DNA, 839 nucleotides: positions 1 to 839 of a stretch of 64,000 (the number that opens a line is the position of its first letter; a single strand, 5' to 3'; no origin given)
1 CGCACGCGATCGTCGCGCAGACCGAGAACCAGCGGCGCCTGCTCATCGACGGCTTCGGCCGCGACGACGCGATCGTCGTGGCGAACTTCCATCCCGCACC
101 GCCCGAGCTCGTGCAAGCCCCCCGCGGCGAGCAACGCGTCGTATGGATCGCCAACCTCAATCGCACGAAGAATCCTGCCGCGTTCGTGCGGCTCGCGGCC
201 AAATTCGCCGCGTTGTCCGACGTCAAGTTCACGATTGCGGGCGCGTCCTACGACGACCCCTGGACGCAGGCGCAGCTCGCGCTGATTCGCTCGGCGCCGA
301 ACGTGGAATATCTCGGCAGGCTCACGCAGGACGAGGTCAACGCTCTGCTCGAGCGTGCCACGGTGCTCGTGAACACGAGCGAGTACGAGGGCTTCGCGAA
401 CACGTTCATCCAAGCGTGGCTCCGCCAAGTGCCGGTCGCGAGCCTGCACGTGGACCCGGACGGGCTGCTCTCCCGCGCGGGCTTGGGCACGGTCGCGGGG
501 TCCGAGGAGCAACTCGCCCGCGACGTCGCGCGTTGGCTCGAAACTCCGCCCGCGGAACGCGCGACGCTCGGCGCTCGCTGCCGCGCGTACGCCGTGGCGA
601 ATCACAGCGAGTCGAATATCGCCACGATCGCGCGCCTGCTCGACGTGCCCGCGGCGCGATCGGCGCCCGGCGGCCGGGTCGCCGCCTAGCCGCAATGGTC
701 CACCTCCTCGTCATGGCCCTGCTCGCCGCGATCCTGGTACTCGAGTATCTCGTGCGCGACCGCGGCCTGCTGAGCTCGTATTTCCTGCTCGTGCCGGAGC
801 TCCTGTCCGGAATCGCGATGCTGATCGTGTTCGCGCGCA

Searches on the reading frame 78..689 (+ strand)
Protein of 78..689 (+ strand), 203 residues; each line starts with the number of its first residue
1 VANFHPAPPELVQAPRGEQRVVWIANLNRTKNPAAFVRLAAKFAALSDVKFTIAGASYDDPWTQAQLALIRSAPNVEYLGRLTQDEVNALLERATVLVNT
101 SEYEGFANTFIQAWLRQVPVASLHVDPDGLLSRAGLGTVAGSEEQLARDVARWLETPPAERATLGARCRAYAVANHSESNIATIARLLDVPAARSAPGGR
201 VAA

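Call 43: search_protein_families(library=pfam, proteins=[window:78-689:+], max_evalue=0.00001)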
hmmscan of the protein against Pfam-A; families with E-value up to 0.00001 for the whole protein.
window:78-689:+ (203 aa): 3 families
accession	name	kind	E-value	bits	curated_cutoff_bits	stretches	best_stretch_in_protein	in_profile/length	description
PF13692.12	Glyco_trans_1_4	-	5e-14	53.2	27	1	19-155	2-141/142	Glycosyl transferases group 1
PF00534.26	Glycos_transf_1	-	1.3e-11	44.8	26.4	1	16-161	13-162/172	Glycosyl transferases group 1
PF13524.12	Glyco_trans_1_2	-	5.1e-08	33.4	25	1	43-182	9-139/144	Glycosyl transferase-like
